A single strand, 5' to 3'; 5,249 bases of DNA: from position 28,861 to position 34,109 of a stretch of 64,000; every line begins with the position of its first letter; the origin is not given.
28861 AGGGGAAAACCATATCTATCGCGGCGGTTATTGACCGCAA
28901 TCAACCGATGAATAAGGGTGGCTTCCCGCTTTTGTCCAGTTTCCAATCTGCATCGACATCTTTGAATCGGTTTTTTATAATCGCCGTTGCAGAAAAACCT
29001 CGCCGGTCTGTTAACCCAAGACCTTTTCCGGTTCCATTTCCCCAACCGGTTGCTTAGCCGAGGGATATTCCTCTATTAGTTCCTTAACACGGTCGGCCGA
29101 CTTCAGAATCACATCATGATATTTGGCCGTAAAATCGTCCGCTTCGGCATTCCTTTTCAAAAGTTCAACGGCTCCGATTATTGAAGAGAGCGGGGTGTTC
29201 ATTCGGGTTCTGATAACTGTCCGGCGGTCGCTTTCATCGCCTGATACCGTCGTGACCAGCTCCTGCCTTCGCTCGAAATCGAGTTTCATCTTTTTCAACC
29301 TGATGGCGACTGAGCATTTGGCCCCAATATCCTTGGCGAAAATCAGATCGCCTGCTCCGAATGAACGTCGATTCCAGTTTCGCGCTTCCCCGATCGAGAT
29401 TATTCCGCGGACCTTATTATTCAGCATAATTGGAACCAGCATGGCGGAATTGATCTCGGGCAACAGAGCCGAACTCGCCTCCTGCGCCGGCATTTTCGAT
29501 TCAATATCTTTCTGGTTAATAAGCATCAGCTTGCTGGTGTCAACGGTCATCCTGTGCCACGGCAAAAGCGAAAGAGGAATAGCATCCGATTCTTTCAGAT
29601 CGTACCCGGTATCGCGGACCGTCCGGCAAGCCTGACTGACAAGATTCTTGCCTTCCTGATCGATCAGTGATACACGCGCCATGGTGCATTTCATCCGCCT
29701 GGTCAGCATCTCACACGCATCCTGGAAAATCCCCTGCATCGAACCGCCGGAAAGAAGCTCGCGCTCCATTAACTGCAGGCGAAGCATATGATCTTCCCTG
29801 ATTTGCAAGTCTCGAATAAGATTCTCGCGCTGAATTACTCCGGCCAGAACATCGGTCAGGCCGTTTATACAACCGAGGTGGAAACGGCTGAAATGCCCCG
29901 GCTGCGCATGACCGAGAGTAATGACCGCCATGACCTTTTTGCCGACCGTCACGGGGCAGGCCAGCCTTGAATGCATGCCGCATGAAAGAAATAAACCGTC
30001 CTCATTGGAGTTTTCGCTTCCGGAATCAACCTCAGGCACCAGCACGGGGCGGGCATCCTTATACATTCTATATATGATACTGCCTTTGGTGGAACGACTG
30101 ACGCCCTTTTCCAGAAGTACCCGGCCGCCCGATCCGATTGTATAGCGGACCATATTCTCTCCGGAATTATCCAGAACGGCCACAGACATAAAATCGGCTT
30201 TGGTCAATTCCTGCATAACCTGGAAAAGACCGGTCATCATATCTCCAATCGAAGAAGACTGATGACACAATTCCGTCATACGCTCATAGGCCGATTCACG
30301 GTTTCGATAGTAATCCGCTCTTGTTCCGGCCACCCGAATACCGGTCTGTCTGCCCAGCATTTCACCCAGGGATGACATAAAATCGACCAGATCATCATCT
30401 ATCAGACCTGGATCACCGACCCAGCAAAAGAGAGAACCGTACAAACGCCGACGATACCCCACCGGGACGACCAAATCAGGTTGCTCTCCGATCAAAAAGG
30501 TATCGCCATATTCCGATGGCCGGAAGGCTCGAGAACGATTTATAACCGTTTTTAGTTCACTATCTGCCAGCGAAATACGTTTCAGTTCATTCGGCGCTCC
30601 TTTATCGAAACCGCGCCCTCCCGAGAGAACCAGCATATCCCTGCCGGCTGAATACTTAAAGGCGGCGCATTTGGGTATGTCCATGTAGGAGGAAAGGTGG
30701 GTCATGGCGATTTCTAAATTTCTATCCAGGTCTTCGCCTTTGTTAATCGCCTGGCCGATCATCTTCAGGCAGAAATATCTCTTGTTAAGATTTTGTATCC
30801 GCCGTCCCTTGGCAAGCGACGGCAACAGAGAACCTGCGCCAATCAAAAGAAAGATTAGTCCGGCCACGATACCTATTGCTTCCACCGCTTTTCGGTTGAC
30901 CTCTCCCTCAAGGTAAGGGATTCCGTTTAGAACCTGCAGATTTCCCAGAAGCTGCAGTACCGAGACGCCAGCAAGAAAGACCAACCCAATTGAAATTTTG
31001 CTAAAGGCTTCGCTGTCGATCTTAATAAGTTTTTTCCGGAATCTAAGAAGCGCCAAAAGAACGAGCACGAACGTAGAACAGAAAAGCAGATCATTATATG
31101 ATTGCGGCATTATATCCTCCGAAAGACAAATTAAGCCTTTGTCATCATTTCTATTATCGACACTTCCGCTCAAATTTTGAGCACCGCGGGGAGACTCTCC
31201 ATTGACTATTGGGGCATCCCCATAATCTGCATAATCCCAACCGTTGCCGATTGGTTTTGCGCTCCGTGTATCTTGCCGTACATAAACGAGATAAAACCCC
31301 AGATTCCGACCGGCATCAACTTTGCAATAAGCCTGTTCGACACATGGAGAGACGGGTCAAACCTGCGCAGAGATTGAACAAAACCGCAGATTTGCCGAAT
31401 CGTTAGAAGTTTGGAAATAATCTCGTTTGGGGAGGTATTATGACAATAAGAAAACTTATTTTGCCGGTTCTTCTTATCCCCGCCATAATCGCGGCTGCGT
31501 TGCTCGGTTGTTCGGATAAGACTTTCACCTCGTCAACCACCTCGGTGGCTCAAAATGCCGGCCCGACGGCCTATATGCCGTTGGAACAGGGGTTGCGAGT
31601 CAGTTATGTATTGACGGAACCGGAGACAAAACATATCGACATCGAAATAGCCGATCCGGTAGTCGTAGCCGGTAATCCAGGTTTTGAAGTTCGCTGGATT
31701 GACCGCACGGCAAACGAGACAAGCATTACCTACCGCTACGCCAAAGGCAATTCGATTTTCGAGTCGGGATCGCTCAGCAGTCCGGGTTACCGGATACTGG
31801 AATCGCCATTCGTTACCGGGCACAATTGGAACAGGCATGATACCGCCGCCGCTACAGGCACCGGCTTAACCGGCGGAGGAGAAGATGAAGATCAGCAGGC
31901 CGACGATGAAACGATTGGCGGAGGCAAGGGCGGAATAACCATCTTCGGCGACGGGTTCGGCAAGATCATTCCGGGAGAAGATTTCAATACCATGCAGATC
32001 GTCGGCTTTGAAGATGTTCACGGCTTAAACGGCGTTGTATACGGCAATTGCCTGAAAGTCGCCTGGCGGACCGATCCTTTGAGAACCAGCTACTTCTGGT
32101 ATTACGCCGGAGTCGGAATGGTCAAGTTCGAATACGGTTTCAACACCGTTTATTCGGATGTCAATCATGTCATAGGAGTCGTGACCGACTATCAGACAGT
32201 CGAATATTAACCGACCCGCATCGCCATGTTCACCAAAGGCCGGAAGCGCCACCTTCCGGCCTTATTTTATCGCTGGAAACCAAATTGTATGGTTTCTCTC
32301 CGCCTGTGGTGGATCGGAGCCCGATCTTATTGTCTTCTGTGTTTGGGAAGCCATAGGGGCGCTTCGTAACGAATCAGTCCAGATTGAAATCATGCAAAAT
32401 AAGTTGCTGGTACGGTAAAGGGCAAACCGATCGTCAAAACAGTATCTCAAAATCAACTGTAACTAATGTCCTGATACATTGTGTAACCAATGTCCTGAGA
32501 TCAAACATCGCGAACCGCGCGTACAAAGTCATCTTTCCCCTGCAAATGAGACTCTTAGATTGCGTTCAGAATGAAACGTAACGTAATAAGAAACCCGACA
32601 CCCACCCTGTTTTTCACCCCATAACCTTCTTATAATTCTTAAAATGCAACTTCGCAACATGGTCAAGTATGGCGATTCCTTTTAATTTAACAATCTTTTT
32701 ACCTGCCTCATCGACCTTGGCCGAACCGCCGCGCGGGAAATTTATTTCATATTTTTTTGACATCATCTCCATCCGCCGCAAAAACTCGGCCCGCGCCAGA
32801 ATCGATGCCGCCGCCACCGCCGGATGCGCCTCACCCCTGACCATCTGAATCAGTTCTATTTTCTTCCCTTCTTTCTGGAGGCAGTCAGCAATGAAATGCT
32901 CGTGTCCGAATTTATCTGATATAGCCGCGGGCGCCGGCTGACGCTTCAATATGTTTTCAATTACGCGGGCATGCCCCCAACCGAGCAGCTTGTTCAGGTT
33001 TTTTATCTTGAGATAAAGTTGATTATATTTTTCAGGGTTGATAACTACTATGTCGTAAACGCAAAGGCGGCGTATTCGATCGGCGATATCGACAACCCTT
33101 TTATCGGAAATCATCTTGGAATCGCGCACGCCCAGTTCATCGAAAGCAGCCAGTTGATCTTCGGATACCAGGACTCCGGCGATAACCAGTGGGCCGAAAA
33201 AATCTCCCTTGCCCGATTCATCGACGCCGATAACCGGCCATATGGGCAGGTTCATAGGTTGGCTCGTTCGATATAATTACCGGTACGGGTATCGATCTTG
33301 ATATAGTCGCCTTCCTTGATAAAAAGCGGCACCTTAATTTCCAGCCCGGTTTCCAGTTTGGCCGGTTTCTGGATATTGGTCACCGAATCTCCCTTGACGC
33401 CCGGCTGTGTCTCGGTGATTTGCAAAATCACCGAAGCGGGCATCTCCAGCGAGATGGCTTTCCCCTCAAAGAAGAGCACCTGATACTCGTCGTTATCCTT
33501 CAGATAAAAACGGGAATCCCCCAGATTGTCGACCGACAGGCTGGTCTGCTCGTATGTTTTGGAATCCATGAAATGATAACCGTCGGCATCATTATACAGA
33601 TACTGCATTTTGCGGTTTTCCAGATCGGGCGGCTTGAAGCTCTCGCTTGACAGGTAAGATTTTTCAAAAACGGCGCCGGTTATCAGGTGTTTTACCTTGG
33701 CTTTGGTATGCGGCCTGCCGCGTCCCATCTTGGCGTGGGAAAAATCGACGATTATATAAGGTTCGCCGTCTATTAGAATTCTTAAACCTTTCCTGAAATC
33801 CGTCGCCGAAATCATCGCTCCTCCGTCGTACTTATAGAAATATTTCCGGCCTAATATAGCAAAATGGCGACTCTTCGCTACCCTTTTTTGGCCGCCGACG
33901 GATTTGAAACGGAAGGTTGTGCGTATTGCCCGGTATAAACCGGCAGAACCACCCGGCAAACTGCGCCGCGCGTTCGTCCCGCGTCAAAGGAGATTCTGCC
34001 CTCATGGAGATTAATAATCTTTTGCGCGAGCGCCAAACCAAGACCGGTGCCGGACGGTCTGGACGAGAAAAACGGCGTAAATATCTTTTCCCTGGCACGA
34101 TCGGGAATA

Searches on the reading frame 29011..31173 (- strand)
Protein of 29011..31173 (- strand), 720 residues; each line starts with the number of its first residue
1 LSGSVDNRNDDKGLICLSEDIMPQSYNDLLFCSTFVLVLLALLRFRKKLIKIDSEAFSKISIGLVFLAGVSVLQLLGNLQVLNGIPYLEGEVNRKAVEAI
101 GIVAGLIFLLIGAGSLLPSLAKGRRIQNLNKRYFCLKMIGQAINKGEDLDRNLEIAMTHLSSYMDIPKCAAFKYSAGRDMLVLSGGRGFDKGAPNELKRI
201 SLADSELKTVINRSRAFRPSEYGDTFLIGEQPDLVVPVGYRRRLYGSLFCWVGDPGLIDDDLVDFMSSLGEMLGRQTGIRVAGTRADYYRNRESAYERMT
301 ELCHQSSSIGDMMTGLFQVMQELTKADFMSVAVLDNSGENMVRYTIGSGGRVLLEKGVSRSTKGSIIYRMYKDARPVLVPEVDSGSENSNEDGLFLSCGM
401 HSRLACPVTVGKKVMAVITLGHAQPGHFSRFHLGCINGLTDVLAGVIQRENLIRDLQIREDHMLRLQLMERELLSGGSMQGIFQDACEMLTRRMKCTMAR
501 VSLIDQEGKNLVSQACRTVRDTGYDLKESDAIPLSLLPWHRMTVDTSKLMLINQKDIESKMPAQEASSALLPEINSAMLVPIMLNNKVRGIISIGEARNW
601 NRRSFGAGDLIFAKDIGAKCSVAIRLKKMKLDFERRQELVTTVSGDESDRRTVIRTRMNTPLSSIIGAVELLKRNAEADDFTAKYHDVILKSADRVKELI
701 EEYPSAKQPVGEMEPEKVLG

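Call 31: search_protein_families(library=pfam, proteins=[window:29011-31173:-], max_evalue=0.00001)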
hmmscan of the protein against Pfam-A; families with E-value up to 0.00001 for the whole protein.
window:29011-31173:- (720 aa): 4 families
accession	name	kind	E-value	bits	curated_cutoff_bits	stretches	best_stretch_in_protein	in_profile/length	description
PF13185.12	GAF_2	-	2.6e-17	63.7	28.6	1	307-447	2-135/136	GAF domain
PF13492.12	GAF_3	-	4e-15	56.8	27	0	308-449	1-129/129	GAF domain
PF01590.32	GAF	-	5.3e-13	50.1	22.4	0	318-441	11-127/133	GAF domain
PF00512.31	HisKA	-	1.4e-08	35.1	26.9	1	658-702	13-56/66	His Kinase A (phospho-acceptor) domain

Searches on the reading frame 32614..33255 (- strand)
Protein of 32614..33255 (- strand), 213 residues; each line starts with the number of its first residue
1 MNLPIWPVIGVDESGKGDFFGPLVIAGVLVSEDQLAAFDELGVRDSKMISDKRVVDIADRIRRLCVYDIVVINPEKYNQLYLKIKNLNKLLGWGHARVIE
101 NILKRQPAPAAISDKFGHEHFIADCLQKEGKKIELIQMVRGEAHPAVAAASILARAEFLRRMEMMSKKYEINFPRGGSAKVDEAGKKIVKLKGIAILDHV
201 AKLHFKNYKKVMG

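Call 8: search_protein_families(library=pfam, proteins=[window:32614-33255:-], max_evalue=0.001)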
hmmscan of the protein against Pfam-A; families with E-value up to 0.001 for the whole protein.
window:32614-33255:- (213 aa): 1 family
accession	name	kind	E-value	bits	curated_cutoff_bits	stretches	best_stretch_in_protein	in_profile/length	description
PF01351.25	RNase_HII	-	1e-29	104.3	25.8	1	9-207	1-198/199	Ribonuclease HII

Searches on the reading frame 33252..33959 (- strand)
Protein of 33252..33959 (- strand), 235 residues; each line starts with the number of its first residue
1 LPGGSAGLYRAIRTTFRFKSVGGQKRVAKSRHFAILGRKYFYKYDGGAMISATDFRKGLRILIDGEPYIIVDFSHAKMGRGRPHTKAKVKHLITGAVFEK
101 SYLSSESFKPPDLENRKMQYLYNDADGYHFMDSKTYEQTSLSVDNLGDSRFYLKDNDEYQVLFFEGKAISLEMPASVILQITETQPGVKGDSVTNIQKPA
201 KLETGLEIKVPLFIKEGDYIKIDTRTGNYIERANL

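Call 8: search_protein_families(library=pfam, proteins=[window:33252-33959:-], max_evalue=0.001)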
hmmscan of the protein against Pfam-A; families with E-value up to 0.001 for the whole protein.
window:33252-33959:- (235 aa): 3 families
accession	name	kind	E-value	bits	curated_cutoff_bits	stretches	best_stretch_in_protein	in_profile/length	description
PF09285.17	Elong-fact-P_C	-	7.4e-27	93.3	25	1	177-232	1-56/56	Elongation factor P, C-terminal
PF01132.26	EFP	-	7.8e-23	80.6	27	1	116-169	1-54/54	Elongation factor P (EF-P) OB domain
PF08207.18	EFP_N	-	1.7e-18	66.8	23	1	51-108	1-58/58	Elongation factor P (EF-P) KOW-like domain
